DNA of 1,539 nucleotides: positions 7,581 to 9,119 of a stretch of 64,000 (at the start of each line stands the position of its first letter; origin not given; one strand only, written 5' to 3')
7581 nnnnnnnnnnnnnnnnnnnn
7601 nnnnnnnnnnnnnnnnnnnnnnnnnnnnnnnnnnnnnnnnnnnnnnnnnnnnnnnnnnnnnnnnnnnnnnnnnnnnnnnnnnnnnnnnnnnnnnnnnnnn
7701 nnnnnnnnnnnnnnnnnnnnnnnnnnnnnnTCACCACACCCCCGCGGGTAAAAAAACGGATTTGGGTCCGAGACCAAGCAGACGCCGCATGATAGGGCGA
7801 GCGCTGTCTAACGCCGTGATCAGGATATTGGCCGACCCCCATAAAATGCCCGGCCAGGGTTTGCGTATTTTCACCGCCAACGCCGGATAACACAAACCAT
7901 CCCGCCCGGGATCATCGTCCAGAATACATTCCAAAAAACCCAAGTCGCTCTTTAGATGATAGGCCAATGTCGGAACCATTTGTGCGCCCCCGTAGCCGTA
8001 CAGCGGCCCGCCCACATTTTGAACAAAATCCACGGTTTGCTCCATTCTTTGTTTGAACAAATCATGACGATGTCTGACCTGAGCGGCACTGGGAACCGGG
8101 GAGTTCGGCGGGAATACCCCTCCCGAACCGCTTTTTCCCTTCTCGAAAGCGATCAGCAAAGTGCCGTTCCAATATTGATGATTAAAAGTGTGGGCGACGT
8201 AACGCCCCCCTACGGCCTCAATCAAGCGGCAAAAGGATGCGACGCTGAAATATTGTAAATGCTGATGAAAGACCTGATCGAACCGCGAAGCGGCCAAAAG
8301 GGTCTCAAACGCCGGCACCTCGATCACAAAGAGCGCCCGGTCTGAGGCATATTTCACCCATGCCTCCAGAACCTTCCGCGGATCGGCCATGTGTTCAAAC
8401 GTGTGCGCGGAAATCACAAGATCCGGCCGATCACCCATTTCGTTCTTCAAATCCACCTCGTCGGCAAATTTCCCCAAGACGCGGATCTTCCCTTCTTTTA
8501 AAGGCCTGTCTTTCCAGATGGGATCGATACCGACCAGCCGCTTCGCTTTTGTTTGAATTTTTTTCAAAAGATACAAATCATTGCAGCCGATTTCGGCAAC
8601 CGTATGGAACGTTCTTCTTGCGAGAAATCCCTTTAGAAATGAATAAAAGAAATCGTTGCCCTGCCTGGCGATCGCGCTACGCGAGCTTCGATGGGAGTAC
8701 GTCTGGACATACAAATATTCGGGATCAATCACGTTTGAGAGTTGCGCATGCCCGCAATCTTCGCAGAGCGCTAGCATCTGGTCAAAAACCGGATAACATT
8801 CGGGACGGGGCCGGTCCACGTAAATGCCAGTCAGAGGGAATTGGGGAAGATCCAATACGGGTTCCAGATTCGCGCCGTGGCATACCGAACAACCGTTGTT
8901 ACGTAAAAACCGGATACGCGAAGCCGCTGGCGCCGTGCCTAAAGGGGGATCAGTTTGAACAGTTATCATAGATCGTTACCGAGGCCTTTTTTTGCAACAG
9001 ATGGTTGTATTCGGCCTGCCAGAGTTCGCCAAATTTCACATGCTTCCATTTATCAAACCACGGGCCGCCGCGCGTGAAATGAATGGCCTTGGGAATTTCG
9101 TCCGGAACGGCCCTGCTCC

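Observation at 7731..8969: TylCIII-family zinc-ribbon C-methyltransferase suggests a C-branched (methyl) sugar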

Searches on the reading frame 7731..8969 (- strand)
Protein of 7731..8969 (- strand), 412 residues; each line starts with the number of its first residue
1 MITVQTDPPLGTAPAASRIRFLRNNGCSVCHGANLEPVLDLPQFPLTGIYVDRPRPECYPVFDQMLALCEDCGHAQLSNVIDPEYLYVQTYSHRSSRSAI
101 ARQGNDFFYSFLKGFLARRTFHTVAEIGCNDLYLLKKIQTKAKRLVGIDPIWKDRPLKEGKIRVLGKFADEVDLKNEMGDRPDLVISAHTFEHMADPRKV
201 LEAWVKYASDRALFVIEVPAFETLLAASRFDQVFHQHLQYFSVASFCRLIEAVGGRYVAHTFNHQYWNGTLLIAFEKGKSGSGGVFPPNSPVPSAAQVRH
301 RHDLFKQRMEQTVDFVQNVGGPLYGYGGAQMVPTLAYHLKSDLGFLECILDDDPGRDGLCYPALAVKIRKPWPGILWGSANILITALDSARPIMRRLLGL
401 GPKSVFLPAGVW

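Call 6: search_protein_families(library=pfam, proteins=[window:7731-8969:-], max_evalue=0.01)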
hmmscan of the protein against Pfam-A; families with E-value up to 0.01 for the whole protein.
window:7731-8969:- (412 aa): 4 families
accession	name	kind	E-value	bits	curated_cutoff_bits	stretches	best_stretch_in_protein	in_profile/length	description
PF08421.16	Methyltransf_13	-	2.4e-12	47.3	31.3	1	27-87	1-62/62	Putative zinc binding domain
PF13489.12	Methyltransf_23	-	9e-12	45.5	27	1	118-257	20-161/164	Methyltransferase domain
PF08242.18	Methyltransf_12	-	4.6e-05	24.5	30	1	126-212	2-96/98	Methyltransferase domain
PF08241.18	Methyltransf_11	-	0.0098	16.9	21.2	0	126-207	2-86/95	Methyltransferase domain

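Call 7: search_protein_families(library=ncbifam, proteins=[window:7731-8969:-], max_evalue=0.01)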
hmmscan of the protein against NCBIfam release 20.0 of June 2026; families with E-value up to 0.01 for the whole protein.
window:7731-8969:- (412 aa): 0 families

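Call 9: search_protein_families(library=pfam, proteins=[window:7731-8969:-], max_evalue=10)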
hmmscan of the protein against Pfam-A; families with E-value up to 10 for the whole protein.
window:7731-8969:- (412 aa): 8 families
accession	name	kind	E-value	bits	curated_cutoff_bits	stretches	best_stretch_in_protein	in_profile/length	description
PF08421.16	Methyltransf_13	-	2.4e-12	47.3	31.3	1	27-87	1-62/62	Putative zinc binding domain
PF13489.12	Methyltransf_23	-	9e-12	45.5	27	1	118-257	20-161/164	Methyltransferase domain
PF08242.18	Methyltransf_12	-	4.6e-05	24.5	30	1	126-212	2-96/98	Methyltransferase domain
PF08241.18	Methyltransf_11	-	0.0098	16.9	21.2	1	126-207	2-86/95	Methyltransferase domain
PF08484.17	Methyltransf_14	-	0.063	13.5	23.5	1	302-371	50-119/160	C-methyltransferase C-terminal domain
PF05440.17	MtrB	-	0.065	14.1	27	1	60-115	33-86/94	Tetrahydromethanopterin S-methyltransferase subunit B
PF12172.15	zf-ChsH2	-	0.14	12.4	23.2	0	18-36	19-37/37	ChsH2, rubredoxin-like zinc ribbon domain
PF08003.17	Methyltransf_9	-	0.23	10.8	23.8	1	112-152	107-148/315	Protein of unknown function (DUF1698)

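Call 10: search_solved_structures(query=window:7731-8969:-, max_evalue=1, show_alignments=2)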
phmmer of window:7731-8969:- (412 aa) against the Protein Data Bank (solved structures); distinct sequences matched with E-value up to 1: 12.
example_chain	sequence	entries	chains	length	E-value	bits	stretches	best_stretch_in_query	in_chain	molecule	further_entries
4rv9_A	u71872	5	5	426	2.7e-20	75.9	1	26-259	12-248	D-mycarose 3-C-methyltransferase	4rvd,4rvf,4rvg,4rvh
4e2x_A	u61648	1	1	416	1.8e-16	63.3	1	26-253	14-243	TcaB9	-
4e2y_A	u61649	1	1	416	1.8e-16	63.3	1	26-253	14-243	TcaB9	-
3ndi_A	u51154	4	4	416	4.8e-16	61.9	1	26-253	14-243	Methyltransferase | TcaB9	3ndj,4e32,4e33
4e30_A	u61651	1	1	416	1.7e-15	60.1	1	26-253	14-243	TcaB9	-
4e31_A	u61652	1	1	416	1.7e-15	60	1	26-253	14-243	TcaB9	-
4e2z_A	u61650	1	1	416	4.5e-15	58.7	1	26-253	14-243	TcaB9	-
4e2w_A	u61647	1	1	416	4.5e-15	58.7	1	26-253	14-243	TcaB9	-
5t6b_A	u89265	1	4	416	1.8e-13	53.4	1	27-255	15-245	Sugar 3-C-methyl transferase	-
5t64_A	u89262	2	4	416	1e-12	50.9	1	27-255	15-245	Sugar 3-C-methyl transferase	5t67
3cc8_A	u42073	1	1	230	0.15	14.1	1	118-221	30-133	Putative methyltransferase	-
3hnr_A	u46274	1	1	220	0.34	13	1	115-207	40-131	probable methyltransferase BT9727_4108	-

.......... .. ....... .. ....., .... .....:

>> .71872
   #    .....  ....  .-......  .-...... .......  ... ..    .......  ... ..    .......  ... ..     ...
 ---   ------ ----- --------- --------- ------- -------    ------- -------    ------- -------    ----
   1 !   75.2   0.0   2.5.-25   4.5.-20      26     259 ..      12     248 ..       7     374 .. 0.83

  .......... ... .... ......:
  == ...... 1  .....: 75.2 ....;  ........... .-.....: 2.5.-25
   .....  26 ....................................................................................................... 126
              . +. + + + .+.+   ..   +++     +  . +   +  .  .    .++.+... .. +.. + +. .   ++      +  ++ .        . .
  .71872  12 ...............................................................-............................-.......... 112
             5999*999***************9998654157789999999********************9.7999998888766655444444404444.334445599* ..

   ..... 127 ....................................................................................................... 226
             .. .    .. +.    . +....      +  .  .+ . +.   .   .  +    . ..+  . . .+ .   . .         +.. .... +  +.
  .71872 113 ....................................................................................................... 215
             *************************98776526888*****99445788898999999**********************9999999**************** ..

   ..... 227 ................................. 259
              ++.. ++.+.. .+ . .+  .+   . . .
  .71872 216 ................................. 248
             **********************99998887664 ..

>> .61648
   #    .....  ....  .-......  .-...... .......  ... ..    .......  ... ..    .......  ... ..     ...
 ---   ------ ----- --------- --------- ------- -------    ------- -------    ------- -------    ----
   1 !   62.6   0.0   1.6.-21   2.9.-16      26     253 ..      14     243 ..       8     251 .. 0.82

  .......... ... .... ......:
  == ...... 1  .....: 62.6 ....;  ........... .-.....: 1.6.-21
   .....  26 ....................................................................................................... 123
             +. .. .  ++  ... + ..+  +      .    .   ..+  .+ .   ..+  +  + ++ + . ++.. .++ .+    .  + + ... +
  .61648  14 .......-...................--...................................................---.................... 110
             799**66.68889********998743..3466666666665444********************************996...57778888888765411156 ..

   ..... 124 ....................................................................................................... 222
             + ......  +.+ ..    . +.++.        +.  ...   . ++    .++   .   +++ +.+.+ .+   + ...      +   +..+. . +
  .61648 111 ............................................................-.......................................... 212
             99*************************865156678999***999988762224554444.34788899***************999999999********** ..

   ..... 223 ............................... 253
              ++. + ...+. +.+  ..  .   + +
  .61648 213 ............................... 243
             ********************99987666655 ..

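Call 11: find_homologous_proteins(query=window:7731-8969:-)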
Query window:7731-8969:- (412 aa): 537 proteins with E <= 0.001 among 6073 candidates; the best 120 are listed.
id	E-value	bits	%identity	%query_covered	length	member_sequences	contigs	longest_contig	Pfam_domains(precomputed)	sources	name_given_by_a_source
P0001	4.2e-259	878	100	91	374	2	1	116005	PF13489.13,PF08421.17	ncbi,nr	ncbi:MAG: methyltransferase domain-containing protein [Candidatus Omnitrophica bacterium]|nr:methylt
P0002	5.0e-153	528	64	91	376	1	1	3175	PF13489.13,PF08421.17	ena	-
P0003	4.1e-145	502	60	93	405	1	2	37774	PF13489.13,PF08421.17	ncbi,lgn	-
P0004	2.1e-140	487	58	91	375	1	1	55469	PF13489.13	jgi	jgi:hypothetical protein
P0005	3.8e-138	479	54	95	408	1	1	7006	PF13489.13,PF08421.17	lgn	-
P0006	6.3e-136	472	53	97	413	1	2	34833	PF13489.13,PF08421.17,PF08484.18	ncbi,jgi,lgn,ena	-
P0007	8.7e-134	465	54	94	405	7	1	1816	PF13489.13,PF08421.17,PF08484.18,PF08242.19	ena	-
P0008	2.4e-131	457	52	94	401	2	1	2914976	PF13489.13,PF08421.17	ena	-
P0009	3.0e-131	456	54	93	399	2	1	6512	PF13489.13,PF08421.17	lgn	-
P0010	4.2e-131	456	52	93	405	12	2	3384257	PF13489.13,PF08421.17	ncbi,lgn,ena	-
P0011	2.5e-129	450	50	94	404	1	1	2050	PF13489.13,PF08421.17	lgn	-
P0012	3.5e-129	450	51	94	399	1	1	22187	PF13489.13,PF08421.17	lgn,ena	-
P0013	5.8e-129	449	51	97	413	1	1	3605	PF13489.13,PF08421.17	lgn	-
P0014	1.4e-128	448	51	94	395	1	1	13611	PF13489.13,PF08421.17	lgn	-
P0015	6.2e-127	442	50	94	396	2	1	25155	PF13489.13,PF08421.17,PF08242.19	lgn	-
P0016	1.0e-126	441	51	97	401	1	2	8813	PF13489.13,PF08421.17,PF08484.18,PF08241.19,PF08242.19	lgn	-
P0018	1.9e-126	441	51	94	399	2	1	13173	PF13489.13,PF08421.17,PF08484.18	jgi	-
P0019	1.6e-125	438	51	94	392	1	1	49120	PF13489.13,PF08421.17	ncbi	-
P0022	6.3e-125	436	53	93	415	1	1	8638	PF13489.13,PF08421.17,PF08484.18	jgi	jgi:Methyltransferase domain/Putative zinc binding domain/C-methyltransferase C-terminal domain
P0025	4.1e-124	433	50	93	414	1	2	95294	PF13489.13,PF08421.17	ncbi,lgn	-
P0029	2.4e-123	430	49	95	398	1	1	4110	PF13489.13,PF08421.17,PF08484.18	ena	-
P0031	6.9e-123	429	51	94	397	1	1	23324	PF13489.13,PF08421.17,PF08484.18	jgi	jgi:hypothetical protein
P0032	9.5e-123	428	50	94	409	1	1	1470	PF13489.13,PF08421.17,PF08484.18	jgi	-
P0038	4.9e-119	416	48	97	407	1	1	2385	PF13489.13,PF08421.17,PF08484.18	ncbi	-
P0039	7.0e-119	416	49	98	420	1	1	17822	PF13489.13,PF08421.17,PF08484.18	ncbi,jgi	jgi:hypothetical protein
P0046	1.1e-116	408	46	99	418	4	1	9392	PF13489.13,PF08421.17,PF08484.18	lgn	-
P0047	1.4e-116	408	49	93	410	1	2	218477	PF13489.13,PF08421.17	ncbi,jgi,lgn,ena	-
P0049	2.1e-116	407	48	96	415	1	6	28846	PF13489.13,PF08421.17,PF08484.18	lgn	-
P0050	2.5e-116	407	48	97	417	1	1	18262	PF13489.13,PF08421.17,PF08484.18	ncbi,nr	ncbi:MAG: methyltransferase domain-containing protein, partial [Opitutae bacterium]|nr:methyltransfe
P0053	4.6e-116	406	49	97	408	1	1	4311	PF13489.13,PF08421.17,PF08484.18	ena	-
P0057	1.3e-114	402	47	97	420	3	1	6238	PF13489.13,PF08421.17,PF08484.18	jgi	jgi:SAM-dependent methyltransferase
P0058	7.6e-114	399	50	93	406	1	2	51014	PF13489.13,PF08421.17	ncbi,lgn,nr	ncbi:methyltransferase domain-containing protein [Patescibacteria group bacterium]|nr:MAG: methyltra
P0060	1.6e-113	398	46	99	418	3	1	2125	PF13489.13,PF08421.17,PF08484.18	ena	-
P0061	2.9e-113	397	49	94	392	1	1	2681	PF13489.13,PF08421.17,PF08484.18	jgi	jgi:hypothetical protein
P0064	6.7e-113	396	48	94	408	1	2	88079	PF13489.13,PF08421.17,PF08484.18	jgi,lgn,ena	-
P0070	8.6e-112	392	45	97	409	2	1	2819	PF13489.13,PF08421.17,PF08484.18,PF08242.19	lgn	-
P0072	1.8e-111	391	46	96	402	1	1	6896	PF13489.13,PF08421.17,PF08484.18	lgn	-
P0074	2.0e-111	391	48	94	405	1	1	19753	PF13489.13,PF08421.17,PF08484.18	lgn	-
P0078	1.5e-110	388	48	96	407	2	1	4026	PF13489.13,PF08421.17,PF08484.18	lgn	-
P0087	3.9e-109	383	46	96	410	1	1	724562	PF13489.13,PF08421.17,PF08484.18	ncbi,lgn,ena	-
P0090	1.2e-108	382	45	95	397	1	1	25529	PF13489.13,PF08421.17,PF08484.18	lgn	-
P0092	1.8e-108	381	46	93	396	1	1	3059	PF13489.13,PF08421.17,PF08484.18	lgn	-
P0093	2.7e-108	381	44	97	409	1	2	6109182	PF13489.13,PF08421.17,PF08484.18,PF08241.19,PF08242.19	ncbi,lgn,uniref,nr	ncbi:class I SAM-dependent methyltransferase [Actomonas aquatica]|uniref:Class I SAM-dependent methy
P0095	4.9e-108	380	45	97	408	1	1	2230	PF13489.13,PF08421.17,PF08484.18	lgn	-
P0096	5.4e-108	380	47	96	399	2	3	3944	PF13489.13,PF08421.17,PF08484.18,PF08242.19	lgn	-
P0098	9.8e-108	379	47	96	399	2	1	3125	PF13489.13,PF08421.17,PF08484.18,PF08242.19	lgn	-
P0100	1.9e-107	378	44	96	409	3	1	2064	PF13489.13,PF08421.17,PF08484.18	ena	-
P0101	2.1e-107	378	46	97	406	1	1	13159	PF13489.13,PF08421.17,PF08484.18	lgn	-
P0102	2.4e-107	378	48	94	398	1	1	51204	PF13489.13,PF08421.17,PF08484.18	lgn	-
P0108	1.5e-106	375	44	95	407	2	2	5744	PF13489.13,PF08421.17,PF08484.18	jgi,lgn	jgi:SAM-dependent methyltransferase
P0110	2.5e-106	374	45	94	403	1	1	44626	PF13489.13,PF08421.17,PF08484.18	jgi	-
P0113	5.1e-106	373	45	93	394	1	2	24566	PF13489.13,PF08421.17,PF08484.18,PF08242.19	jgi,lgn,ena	-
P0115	5.6e-106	373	47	94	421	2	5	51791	PF13489.13,PF08421.17,PF08484.18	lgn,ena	-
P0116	7.6e-106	373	45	95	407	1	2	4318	PF13489.13,PF08421.17,PF08484.18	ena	-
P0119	1.1e-105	372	44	94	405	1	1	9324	PF13489.13,PF08421.17,PF08484.18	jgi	jgi:ribosomal protein L32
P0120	1.2e-105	372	46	93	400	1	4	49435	PF13489.13,PF08421.17,PF08484.18,PF08242.19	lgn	-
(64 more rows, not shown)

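Call 13: find_encoding_contigs(protein=P0001, flank=10000, max_places=3)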
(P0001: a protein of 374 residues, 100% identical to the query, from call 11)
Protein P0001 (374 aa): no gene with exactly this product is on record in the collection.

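Call 14: find_encoding_contigs(protein=P0010, flank=10000, max_places=2)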
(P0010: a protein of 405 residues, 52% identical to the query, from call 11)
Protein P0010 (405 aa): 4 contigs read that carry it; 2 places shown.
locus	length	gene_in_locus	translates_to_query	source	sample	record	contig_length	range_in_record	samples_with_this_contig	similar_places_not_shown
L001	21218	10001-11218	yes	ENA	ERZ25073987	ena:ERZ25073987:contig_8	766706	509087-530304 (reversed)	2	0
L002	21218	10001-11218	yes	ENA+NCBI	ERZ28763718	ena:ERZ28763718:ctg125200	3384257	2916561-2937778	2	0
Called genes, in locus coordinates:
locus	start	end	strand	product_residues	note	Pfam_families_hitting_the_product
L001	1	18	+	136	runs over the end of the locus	-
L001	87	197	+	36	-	-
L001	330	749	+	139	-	PF01243:PNPOx_N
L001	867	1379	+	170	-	PF14803:Zn_ribbon_Nudix (weak), PF00293:NUDIX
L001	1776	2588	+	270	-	PF01073:3Beta_HSD, PF01370:Epimerase, PF02719:Polysacc_synt_2, PF04321:RmlD_sub_bind, PF13460:NAD_binding_10, PF16363:GDP_Man_Dehyd, PF07993:NAD_binding_4 (weak)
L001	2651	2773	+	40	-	-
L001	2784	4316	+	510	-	PF01467:CTP_transf_like, PF00294:PfkB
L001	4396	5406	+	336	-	PF01073:3Beta_HSD, PF01370:Epimerase, PF02719:Polysacc_synt_2, PF04321:RmlD_sub_bind, PF05368:NmrA, PF07993:NAD_binding_4 (faint), PF13460:NAD_binding_10, PF16363:GDP_Man_Dehyd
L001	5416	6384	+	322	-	PF00676:E1_dh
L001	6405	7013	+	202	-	PF02779:Transket_pyr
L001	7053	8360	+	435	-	PF05598:DUF772, PF01609:DDE_Tnp_1, PF13751:DDE_Tnp_1_6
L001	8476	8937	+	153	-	PF02780:Transketolase_C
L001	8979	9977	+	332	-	PF01370:Epimerase, PF04321:RmlD_sub_bind, PF16363:GDP_Man_Dehyd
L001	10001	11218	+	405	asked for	PF08421:Methyltransf_13, PF13489:Methyltransf_23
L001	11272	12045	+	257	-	PF00106:adh_short, PF13561:adh_short_C2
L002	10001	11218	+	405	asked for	PF08421:Methyltransf_13, PF13489:Methyltransf_23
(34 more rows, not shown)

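Call 15: find_encoding_contigs(protein=P0093, flank=10000, max_places=2)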
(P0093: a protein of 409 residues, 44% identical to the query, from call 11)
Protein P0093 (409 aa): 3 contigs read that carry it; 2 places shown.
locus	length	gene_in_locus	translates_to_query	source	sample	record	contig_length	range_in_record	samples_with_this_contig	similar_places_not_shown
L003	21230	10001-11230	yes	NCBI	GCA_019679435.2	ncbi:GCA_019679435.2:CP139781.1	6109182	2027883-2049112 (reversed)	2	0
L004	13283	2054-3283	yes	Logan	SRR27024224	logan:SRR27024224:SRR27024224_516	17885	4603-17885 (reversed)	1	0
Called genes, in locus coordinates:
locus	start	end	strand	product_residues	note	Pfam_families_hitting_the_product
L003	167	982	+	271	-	PF00669:Flagellin_N, PF00700:Flagellin_C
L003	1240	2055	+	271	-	PF00669:Flagellin_N, PF00700:Flagellin_C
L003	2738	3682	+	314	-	PF01073:3Beta_HSD, PF01370:Epimerase, PF02719:Polysacc_synt_2 (faint), PF04321:RmlD_sub_bind, PF16363:GDP_Man_Dehyd, PF07993:NAD_binding_4 (weak)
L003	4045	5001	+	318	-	PF01073:3Beta_HSD, PF01370:Epimerase, PF04321:RmlD_sub_bind, PF16363:GDP_Man_Dehyd, PF13460:NAD_binding_10 (weak), PF07993:NAD_binding_4 (weak)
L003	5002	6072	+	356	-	PF00676:E1_dh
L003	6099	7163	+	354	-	PF02779:Transket_pyr, PF02780:Transketolase_C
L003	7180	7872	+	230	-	PF13489:Methyltransf_23 (weak), PF13847:Methyltransf_31, PF08241:Methyltransf_11, PF13649:Methyltransf_25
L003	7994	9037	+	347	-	PF08240:ADH_N, PF16912:Glu_dehyd_C, PF00107:ADH_zinc_N, PF13602:ADH_zinc_N_2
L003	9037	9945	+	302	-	-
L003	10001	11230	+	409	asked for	PF08421:Methyltransf_13, PF13489:Methyltransf_23, PF08241:Methyltransf_11 (faint), PF08242:Methyltransf_12 (faint), PF08484:Methyltransf_14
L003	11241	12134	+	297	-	PF01118:Semialdhyde_dh (faint), PF09290:AcetDehyd-dimer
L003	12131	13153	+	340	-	PF00682:HMGL-like, PF07836:DmpG_comm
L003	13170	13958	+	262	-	PF00106:adh_short, PF13561:adh_short_C2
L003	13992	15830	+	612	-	PF02776:TPP_enzyme_N, PF00205:TPP_enzyme_M, PF02775:TPP_enzyme_C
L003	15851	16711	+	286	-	PF00535:Glycos_transf_2, PF13641:Glyco_tranf_2_3 (weak)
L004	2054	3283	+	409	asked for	PF08421:Methyltransf_13, PF13489:Methyltransf_23, PF08241:Methyltransf_11 (faint), PF08242:Methyltransf_12 (faint), PF08484:Methyltransf_14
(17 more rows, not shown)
